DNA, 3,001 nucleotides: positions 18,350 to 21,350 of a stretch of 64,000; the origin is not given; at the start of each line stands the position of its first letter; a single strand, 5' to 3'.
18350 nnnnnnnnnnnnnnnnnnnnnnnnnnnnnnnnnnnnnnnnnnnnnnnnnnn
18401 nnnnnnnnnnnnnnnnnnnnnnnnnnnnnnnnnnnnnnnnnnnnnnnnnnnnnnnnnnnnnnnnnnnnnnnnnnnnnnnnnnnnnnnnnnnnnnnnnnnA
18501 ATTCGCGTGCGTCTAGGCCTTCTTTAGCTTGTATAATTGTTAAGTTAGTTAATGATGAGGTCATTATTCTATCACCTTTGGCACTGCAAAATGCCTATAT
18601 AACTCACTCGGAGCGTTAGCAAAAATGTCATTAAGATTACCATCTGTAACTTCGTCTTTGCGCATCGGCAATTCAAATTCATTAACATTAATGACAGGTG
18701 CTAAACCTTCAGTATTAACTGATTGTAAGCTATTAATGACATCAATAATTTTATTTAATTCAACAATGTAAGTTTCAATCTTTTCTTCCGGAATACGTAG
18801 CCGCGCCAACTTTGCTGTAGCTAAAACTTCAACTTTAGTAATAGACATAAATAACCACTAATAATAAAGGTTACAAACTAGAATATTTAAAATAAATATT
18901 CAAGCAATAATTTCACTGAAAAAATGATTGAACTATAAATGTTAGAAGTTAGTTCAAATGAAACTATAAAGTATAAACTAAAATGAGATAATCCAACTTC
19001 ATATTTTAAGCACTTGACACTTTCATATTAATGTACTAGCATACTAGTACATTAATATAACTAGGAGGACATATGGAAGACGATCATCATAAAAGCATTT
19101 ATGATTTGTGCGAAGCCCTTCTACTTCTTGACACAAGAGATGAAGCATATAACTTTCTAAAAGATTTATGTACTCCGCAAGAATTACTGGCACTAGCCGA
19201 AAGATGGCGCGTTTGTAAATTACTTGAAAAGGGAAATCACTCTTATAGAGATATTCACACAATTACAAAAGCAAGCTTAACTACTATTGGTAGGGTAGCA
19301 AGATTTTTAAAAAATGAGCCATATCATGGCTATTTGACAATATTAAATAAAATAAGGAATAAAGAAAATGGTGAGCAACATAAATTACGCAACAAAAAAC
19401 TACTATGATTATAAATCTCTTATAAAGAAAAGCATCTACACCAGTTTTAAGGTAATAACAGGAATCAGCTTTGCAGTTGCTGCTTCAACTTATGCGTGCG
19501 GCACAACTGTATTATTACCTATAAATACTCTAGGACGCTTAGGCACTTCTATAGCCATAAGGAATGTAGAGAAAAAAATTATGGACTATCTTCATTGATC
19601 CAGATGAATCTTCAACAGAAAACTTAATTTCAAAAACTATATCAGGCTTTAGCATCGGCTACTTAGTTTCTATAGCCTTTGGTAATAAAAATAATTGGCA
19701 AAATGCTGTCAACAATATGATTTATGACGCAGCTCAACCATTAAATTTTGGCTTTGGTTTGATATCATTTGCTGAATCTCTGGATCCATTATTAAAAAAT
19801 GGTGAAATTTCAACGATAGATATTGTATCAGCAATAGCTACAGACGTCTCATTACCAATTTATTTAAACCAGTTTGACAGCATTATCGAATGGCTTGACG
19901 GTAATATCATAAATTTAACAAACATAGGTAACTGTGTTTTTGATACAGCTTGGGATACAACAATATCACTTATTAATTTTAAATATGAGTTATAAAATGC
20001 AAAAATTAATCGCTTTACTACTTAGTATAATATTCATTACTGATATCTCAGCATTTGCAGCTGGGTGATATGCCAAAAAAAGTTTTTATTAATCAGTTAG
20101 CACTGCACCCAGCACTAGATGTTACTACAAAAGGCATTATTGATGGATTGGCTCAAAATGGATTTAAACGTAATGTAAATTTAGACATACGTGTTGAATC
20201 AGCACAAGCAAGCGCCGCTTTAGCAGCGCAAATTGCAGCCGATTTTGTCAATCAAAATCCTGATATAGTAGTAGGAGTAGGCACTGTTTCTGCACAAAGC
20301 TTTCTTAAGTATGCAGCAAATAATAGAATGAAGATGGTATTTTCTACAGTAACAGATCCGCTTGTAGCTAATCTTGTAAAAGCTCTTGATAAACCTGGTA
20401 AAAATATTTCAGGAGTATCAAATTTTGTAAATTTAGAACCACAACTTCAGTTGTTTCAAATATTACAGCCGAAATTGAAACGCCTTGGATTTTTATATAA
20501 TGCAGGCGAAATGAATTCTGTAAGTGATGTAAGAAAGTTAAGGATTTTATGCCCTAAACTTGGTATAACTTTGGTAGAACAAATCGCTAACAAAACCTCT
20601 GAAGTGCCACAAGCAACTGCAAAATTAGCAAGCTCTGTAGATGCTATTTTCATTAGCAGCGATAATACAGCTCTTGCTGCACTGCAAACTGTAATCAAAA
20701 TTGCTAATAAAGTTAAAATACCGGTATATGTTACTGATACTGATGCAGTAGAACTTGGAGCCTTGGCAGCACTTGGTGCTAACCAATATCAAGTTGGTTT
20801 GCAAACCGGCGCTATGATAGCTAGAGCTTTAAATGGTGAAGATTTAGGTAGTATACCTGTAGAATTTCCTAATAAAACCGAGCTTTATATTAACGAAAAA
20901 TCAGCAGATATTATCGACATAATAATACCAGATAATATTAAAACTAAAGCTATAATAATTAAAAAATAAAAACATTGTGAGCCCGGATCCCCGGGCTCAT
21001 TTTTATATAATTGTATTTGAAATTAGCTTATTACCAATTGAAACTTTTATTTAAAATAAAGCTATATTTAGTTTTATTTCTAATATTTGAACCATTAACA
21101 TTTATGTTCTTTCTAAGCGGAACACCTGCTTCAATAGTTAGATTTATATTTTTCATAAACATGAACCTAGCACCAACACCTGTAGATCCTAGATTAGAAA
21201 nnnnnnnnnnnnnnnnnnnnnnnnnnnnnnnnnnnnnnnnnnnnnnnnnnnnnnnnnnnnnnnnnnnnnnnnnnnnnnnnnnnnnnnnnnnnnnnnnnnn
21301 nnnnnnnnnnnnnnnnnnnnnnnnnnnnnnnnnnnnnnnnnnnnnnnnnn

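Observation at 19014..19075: Near-textbook E. coli-type trp operator overlapping the promoter of a TrpR/YerC-family gene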

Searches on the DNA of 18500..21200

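Call 51: search_rna_families(source=window, start=18500, end=21200, threshold=evalue, max_evalue=1)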
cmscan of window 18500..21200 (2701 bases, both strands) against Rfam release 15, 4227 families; matches with E-value up to 1: 1.
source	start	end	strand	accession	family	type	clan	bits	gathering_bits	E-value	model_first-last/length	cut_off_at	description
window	20948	21052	+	RF01770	rimP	Cis-reg; leader;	-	23.3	47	0.91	1-102/102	no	Gammaprotebacteria rimP leader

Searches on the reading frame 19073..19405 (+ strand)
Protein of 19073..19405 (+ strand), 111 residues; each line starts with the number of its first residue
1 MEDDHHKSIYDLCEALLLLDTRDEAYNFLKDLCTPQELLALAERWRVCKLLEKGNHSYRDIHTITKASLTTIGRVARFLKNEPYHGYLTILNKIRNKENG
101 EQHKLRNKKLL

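Call 3: search_protein_families(library=pfam, proteins=[window:19073-19405:+], max_evalue=0.01)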
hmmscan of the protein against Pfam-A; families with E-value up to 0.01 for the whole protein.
window:19073-19405:+ (111 aa): 1 family
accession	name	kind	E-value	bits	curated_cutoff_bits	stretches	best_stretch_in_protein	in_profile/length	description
PF01371.25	Trp_repressor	-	1.2e-20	73.8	27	1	11-83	5-77/88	Trp repressor protein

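Call 4: search_protein_families(library=ncbifam, proteins=[window:19073-19405:+], max_evalue=0.01)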
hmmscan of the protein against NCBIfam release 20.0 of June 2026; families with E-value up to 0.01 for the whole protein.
window:19073-19405:+ (111 aa): 2 families
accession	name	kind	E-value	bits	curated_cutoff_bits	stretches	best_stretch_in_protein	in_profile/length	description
TIGR02531.1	yecD_yerC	hypoth_equivalog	7.6e-17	61.5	42.2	1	7-92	3-86/88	YerC/YecD family TrpR-related protein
TIGR01321.1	TrpR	equivalog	4e-06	27.2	67.25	1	5-81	5-81/94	trp operon repressor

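Call 10: find_homologous_proteins(query=window:19073-19405:+)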
Query window:19073-19405:+ (111 aa): 1842 proteins with E <= 0.001 among 1843 candidates; the best 120 are listed.
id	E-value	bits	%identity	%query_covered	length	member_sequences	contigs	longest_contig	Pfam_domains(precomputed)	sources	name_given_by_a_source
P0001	6.1e-66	237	96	100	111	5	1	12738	PF01371.26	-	-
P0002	1.7e-57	210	86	100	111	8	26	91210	PF01371.26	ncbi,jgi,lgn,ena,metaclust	ncbi:MAG: YerC/YecD family TrpR-related protein [Alphaproteobacteria bacterium]|jgi:TrpR-related pro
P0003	6.5e-45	170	78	86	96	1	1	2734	PF01371.26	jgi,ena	jgi:TrpR-related protein YerC/YecD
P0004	5.0e-44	167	80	86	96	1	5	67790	PF01371.26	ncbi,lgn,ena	-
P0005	2.7e-43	165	78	85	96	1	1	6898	PF01371.26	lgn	-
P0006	5.7e-43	163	77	85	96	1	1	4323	PF01371.26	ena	-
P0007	1.0e-42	163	74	86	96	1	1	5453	PF01371.26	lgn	-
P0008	1.0e-42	163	73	89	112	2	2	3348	PF01371.26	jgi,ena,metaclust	metaclust:\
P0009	2.0e-42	162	74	81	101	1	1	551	PF01371.26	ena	-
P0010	2.3e-42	161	78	85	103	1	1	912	PF01371.26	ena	-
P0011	3.1e-42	161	71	90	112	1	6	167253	PF01371.26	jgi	jgi:TrpR-related protein YerC/YecD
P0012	4.9e-42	160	77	86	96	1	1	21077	PF01371.26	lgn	-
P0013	1.1e-41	159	76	86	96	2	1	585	PF01371.26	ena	-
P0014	1.2e-41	159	74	86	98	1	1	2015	PF01371.26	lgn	-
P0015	1.4e-41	159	74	86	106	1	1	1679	PF01371.26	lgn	-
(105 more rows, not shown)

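Call 13: search_solved_structures(query=window:19073-19405:+, max_evalue=1, show_alignments=5)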
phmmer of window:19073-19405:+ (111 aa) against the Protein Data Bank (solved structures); distinct sequences matched with E-value up to 1: 19.
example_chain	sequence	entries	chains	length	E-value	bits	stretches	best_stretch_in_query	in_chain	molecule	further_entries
3frw_A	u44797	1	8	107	1.6e-13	54.1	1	9-100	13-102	Putative Trp repressor protein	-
3g1c_A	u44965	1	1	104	1.7e-12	50.8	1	8-94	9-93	The TrpR like protein from Eubacterium eligens ATCC 27750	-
3kor_A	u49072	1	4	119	1.9e-11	47.4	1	9-94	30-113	Possible Trp repressor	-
6fal_A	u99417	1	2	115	0.013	19.1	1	27-85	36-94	Trp operon repressor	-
6ejz_A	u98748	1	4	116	0.013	19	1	27-85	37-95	Trp operon repressor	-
6ejw_A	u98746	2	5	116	0.064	16.8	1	27-85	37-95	Trp operon repressor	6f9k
1jhg_A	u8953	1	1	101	0.074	16.6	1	27-84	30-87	TRP OPERON REPRESSOR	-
1tro_A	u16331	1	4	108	0.077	16.5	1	26-84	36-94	PROTEIN (TRP REPRESSOR)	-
6eni_A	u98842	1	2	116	0.08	16.5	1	28-85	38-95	Trp operon repressor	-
6f7f_B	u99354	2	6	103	0.082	16.5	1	27-84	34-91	Trp operon repressor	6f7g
1rcs_A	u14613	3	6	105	0.082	16.4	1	27-84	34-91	TRP REPRESSOR | HOLO TRP REPRESSOR | APO TRP REPRESSOR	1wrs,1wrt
1trr_A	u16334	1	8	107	0.085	16.4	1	27-84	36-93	PROTEIN (TRP REPRESSOR)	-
1co0_A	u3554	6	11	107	0.086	16.4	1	27-84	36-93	TRP OPERON REPRESSOR | TRP REPRESSOR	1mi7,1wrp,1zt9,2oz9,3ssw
3wrp_A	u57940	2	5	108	0.088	16.3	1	27-84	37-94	TRP REPRESSOR | Trp operon repressor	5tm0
6st7_A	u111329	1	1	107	0.093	16.3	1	27-84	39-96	Trp operon repressor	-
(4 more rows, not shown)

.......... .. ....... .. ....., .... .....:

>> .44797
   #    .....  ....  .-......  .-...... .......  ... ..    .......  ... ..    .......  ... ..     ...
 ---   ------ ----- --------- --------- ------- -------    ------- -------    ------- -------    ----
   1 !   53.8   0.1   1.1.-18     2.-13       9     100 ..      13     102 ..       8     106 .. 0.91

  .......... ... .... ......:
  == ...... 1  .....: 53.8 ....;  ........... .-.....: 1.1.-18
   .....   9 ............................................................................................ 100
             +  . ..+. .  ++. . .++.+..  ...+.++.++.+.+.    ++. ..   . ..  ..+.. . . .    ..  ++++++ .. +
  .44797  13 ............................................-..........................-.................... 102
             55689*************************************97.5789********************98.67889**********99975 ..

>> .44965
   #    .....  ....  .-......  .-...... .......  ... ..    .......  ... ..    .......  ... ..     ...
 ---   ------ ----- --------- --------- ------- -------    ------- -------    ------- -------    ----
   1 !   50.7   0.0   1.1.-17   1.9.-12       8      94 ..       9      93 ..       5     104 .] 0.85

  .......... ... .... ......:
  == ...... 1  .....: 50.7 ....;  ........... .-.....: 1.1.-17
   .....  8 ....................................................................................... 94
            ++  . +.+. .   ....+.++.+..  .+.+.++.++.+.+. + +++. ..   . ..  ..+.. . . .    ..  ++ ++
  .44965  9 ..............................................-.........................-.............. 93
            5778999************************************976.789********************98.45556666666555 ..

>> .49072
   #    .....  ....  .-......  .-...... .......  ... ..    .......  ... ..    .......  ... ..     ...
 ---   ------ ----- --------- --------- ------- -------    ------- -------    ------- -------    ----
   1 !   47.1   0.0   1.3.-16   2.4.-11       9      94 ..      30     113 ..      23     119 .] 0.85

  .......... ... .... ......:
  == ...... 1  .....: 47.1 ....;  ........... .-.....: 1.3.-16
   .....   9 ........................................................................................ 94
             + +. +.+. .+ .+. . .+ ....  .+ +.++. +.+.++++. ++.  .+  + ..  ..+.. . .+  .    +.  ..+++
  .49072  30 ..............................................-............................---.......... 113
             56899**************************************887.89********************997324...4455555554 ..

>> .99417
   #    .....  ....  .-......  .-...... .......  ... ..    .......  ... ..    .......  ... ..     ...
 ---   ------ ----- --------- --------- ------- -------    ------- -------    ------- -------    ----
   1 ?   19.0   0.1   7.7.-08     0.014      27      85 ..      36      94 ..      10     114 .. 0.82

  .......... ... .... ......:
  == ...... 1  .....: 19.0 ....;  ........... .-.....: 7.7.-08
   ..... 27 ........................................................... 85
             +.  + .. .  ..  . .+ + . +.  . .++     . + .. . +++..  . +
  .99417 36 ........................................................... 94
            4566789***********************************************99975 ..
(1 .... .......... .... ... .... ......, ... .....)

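Call 14: find_related_loci(query=A1, collection=genome_contigs, flank=3000)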
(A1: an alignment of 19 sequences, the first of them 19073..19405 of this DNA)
Query A1 (111 aa) in genome_contigs; peptide patterns used: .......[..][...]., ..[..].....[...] (x = any residue, [..] = any of these).
599 stretches matched a pattern (row limit reached: there are more); 584 encode a relative of the query (tblastn E <= 1e-3); the best 80 are kept; 80 distinct loci.
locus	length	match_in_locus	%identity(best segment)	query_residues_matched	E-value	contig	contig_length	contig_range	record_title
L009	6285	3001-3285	79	1-95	2e-48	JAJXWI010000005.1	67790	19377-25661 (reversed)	MAG: bacterium isolate BP5.bin76 NODE_586_length_67790_cov_2.214031, whole genome shotgun sequence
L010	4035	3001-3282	69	1-94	2e-43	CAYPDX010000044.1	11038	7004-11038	MAG TPA_asm: uncultured Rickettsia sp. isolate SRP296810_co1_77 genome assembly, contig: NODE_7304_length_11038_cov_5.44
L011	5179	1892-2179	69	1-96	2e-42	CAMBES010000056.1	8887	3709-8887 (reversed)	MAG: Rhizobium sp. Q54 isolate TrE-03may19-89 genome assembly, contig: TrE-03may19-C13894, whole genome shotgun sequence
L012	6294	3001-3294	69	1-98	1e-42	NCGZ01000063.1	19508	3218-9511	MAG: Alphaproteobacteria bacterium 16-39-46 04302015_16_scaffold_819, whole genome shotgun sequence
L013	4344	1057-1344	69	1-96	1e-42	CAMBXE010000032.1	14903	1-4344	MAG: Rhizobium sp. Q54 isolate LH-05nov19-11 genome assembly, contig: LH-05nov19-C9125, whole genome shotgun sequence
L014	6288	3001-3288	67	1-97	1e-41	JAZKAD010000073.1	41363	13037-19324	MAG: Pseudomonadota bacterium isolate ADI_H3L2_1_122_18_3-bin006 ADIH3L21_B006_0_000000000073, whole genome shotgun sequ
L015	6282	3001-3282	68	1-94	2e-41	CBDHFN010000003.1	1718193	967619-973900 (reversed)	MAG: Alphaproteobacteria bacterium isolate b95a2ae4-4af3-490e-a7f2-7d4a5717823a genome assembly, contig: contig_3, whole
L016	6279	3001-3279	73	1-95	6e-41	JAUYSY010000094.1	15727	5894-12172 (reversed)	MAG: Alphaproteobacteria bacterium isolate C8_concoct.bin.36 C8_k141_173852, whole genome shotgun sequence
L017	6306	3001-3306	61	3-108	1e-39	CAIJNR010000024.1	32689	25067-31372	MAG: uncultured Francisellaceae bacterium isolate AlinenLipids_bin-5883 genome assembly, contig: bin-5883:024/132, whole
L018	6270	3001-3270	66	9-98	3e-39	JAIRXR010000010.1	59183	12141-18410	MAG: Puniceicoccales bacterium isolate Gsp477_bin174 k119_6876377, whole genome shotgun sequence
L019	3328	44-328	65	1-95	3e-39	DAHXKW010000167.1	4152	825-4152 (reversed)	MAG TPA_asm: Alphaproteobacteria bacterium isolate clean1581 k141_569700, whole genome shotgun sequence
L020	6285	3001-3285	61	1-95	3e-39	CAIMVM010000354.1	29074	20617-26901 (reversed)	MAG: uncultured proteobacterium isolate ErkenSummer_bin-3819 genome assembly, contig: bin-3819:354/372, whole genome sho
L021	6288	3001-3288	59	1-96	7e-39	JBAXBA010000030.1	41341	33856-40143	MAG: Pseudomonadota bacterium isolate ELA155 MAG155_30, whole genome shotgun sequence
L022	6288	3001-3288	63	3-99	6e-38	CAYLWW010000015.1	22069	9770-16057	MAG TPA_asm: uncultured Candidatus Midichloriaceae bacterium isolate SRP296810_co1_26 genome assembly, contig: NODE_2321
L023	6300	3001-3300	69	4-103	5e-38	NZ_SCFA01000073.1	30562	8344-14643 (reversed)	Rickettsiales endosymbiont of Peranema trichophorum isolate RICK02 endosymbiont_peranema_000000000063, whole genome shot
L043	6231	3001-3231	65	22-98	5e-32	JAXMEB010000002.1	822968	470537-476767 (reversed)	MAG: Gammaproteobacteria bacterium isolate STL-PRO51 C1.61.fa-2, whole genome shotgun sequence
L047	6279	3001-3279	57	5-97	4e-31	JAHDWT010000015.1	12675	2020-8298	MAG: Candidatus Dependentiae bacterium isolate DEP1 NODE_5544_length_12675_cov_19.391284, whole genome shotgun sequence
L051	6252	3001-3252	62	11-94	2e-30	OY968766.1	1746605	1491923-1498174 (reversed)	MAG: uncultured bacterium isolate MFD04492.bin.1.143 genome assembly, chromosome: 1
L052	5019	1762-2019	55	11-96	1e-30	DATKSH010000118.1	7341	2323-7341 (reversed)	MAG TPA_asm: Alphaproteobacteria bacterium isolate SMAG_U14049 k141_73481, whole genome shotgun sequence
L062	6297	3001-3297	51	7-105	2e-30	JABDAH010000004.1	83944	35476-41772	MAG: Alphaproteobacteria bacterium isolate BWOrgHeat_Nextera32_MAG2 3300020642.a:Ga0206916_1006, whole genome shotgun se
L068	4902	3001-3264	57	11-98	3e-29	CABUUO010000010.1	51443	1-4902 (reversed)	MAG TPA_asm: uncultured proteobacterium isolate MGYG-HGUT-04400 genome assembly, contig: GUT_GENOME272660_10, whole geno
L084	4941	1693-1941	55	12-94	2e-27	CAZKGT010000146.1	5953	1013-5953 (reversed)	MAG TPA_asm: uncultured Pseudobdellovibrionaceae bacterium isolate SRP141376_co3_54 genome assembly, contig: NODE_34722_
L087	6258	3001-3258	51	9-94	3e-27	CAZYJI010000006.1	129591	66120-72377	MAG TPA_asm: uncultured Alphaproteobacteria bacterium isolate SRP219642_co7_48 genome assembly, contig: NODE_126_length_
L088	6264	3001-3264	57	11-98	3e-27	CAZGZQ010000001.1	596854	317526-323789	MAG TPA_asm: uncultured Pseudomonadota bacterium isolate SRP296810_co1_11 genome assembly, contig: NODE_1_length_596854_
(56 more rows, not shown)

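Call 26: find_encoding_contigs(protein=P0002, flank=4000, max_places=4)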
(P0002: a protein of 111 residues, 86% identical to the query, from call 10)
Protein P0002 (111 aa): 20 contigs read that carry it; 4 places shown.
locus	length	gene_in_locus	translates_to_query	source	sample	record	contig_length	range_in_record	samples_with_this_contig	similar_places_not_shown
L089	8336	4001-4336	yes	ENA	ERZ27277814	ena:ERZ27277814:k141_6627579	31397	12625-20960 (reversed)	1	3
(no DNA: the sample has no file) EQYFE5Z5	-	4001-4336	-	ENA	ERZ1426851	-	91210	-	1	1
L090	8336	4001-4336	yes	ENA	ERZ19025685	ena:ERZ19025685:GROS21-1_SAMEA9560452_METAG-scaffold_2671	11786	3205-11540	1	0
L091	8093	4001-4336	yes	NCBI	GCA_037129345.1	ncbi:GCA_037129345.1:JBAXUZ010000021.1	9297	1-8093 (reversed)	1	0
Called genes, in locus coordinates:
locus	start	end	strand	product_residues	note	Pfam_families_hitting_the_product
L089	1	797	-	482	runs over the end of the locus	PF02934:GatB_N, PF02637:GatB_Yqey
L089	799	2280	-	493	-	PF01425:Amidase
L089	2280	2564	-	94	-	PF02686:GatC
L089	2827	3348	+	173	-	-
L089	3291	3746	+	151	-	-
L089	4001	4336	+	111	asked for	PF01371:Trp_repressor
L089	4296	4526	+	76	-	-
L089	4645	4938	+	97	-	-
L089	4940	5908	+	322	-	PF04392:ABC_sub_bind, PF13407:Peripla_BP_4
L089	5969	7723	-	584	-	PF08479:POTRA_2, PF03865:ShlB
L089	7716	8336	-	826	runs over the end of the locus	-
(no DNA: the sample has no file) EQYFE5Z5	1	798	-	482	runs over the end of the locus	PF02934:GatB_N, PF02637:GatB_Yqey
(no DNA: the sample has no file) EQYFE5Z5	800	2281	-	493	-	PF01425:Amidase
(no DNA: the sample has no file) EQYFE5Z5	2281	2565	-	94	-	PF02686:GatC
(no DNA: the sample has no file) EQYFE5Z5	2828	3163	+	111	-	-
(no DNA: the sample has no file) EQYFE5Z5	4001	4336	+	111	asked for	PF01371:Trp_repressor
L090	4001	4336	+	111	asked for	PF01371:Trp_repressor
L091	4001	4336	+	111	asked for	PF01371:Trp_repressor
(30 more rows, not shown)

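Call 34: search_protein_families(library=pfam, proteins=[L047:3316-4092:+, L051:3626-4462:+, L052:2131-3213:+, L084:1959-2870:+, L087:3454-4623:+, L068:3426-4265:+, L021:3696-5309:+, L043:3325-3894:+, L062:3884-5548:+, L088:3293-4072:+], max_evalue=0.001)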
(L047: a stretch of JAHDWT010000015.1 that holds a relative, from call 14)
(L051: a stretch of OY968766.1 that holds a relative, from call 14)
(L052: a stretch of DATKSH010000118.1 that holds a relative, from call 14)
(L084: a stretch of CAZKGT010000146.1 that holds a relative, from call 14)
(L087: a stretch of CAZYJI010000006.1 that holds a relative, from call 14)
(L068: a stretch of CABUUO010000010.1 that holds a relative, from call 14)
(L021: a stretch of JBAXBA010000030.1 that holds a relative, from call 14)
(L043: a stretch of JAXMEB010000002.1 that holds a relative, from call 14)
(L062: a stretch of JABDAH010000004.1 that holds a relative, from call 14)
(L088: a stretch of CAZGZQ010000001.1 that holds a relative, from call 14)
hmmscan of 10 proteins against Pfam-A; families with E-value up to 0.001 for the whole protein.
L047:3316-4092:+ (259 aa): 2 families
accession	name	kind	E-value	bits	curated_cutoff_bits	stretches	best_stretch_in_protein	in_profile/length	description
PF00497.25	SBP_bac_3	-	4.3e-23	82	26.4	1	35-257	1-130/132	Bacterial extracellular solute-binding proteins, family 3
PF12974.12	Phosphonate-bd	-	4.2e-06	26.8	27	1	62-249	19-226/242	ABC transporter, phosphonate, periplasmic substrate-binding protein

L051:3626-4462:+ (279 aa): 1 family
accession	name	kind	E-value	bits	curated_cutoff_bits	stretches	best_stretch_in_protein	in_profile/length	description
PF00497.25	SBP_bac_3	-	8.2e-27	94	26.4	1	52-275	1-131/132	Bacterial extracellular solute-binding proteins, family 3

L052:2131-3213:+ (361 aa): 0 families

L084:1959-2870:+ (304 aa): 1 family
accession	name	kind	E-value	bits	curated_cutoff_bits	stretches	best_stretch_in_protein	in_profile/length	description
PF01634.23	HisG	-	1.7e-17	64.2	25.5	1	103-264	12-156/158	ATP phosphoribosyltransferase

L087:3454-4623:+ (390 aa): 0 families

L068:3426-4265:+ (280 aa): 2 families
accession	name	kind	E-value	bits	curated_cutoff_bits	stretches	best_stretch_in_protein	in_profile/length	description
PF00583.31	Acetyltransf_1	-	4.9e-06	27.2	20.7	1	145-200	55-106/116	Acetyltransferase (GNAT) family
PF13508.13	Acetyltransf_7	-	0.00012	22.9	27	1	154-188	29-62/84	Acetyltransferase (GNAT) domain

L021:3696-5309:+ (538 aa): 2 families
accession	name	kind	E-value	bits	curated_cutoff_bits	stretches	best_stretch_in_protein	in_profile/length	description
PF01609.27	DDE_Tnp_1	-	1.4e-07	31.9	23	1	379-518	34-200/200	Transposase DDE domain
PF13751.12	DDE_Tnp_1_6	-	9.5e-05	23.1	25.1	1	464-521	66-124/125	Transposase DDE domain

L043:3325-3894:+ (190 aa): 0 families

L062:3884-5548:+ (555 aa): 4 families
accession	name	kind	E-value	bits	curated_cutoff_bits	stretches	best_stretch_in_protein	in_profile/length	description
PF00534.26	Glycos_transf_1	-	1.7e-13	50.9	26.4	1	356-459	21-122/172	Glycosyl transferases group 1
PF13692.12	Glyco_trans_1_4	-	9.6e-09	36.1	27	1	361-463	13-110/142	Glycosyl transferases group 1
PF13524.12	Glyco_trans_1_2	-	3.1e-08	34.1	25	1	401-538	27-137/144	Glycosyl transferase-like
PF20706.3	GT4-conflict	-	8.7e-07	28.7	26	1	311-530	165-372/385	Family 4 Glycosyltransferase in conflict systems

L088:3293-4072:+ (260 aa): 1 family
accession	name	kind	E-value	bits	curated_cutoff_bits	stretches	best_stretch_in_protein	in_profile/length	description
PF00497.25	SBP_bac_3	-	2.5e-21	76.3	26.4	1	36-257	2-129/132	Bacterial extracellular solute-binding proteins, family 3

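Call 38: find_encoding_contigs(protein=P0001, flank=3000, max_places=3)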
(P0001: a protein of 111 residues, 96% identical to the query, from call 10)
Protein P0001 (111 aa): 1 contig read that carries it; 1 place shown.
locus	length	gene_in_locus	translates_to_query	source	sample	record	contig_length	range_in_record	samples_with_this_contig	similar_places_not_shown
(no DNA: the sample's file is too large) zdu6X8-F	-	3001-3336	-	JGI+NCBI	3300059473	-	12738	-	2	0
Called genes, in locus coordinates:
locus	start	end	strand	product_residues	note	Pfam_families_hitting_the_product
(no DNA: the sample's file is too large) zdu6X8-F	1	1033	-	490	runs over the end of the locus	PF02934:GatB_N, PF02637:GatB_Yqey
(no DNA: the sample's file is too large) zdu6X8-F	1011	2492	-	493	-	PF01425:Amidase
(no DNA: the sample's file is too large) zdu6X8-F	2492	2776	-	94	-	PF02686:GatC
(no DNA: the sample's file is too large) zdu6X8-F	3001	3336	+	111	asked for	PF01371:Trp_repressor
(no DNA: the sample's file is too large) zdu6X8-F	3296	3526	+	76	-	-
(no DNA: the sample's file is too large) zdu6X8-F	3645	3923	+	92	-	-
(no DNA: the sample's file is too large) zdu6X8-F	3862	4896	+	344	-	PF04392:ABC_sub_bind, PF13407:Peripla_BP_4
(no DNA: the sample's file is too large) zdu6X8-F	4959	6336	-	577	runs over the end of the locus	PF08479:POTRA_2, PF03865:ShlB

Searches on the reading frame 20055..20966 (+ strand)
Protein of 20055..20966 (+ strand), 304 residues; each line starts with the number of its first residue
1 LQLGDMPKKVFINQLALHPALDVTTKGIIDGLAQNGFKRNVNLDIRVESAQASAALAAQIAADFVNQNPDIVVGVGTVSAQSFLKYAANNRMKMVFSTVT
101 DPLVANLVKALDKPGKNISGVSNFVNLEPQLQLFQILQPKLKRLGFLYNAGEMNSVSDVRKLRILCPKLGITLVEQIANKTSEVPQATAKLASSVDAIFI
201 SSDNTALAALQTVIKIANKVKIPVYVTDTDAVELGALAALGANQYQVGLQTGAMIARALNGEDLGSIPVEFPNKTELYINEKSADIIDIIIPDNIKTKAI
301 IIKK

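Call 3: search_protein_families(library=pfam, proteins=[window:20055-20966:+], max_evalue=0.01)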
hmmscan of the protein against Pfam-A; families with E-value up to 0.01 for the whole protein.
window:20055-20966:+ (304 aa): 3 families
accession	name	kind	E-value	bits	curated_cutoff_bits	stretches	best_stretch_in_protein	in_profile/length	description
PF04392.18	ABC_sub_bind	-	8.1e-73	245.6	25.9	1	9-299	1-289/293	ABC transporter substrate binding protein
PF13407.12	Peripla_BP_4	-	8.9e-12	45.5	35.1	1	176-266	37-123/258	Periplasmic binding protein domain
PF01094.35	ANF_receptor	-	0.00015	21.3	25.4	0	35-104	17-87/353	Receptor family ligand binding region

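Call 4: search_protein_families(library=ncbifam, proteins=[window:20055-20966:+], max_evalue=0.01)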
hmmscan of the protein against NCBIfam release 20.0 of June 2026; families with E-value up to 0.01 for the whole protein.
window:20055-20966:+ (304 aa): 3 families
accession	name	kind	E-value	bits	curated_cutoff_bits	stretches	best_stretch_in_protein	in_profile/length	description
NF041285.1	ABC_SBP_TrpX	equivalog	5.2e-74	249.2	390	1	8-299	31-321/322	tryptophan ABC transporter substrate-binding protein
NF052284.1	rhzpin_SBP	equivalog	9.4e-05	21.7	420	0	189-257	53-123/289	rhizopine catabolism ABC transporter substrate-binding protein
NF004325.0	PRK05718.1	subfamily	0.0073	15.7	241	0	56-130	52-124/213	keto-hydroxyglutarate-aldolase/keto-deoxy-phosphogluconate aldolase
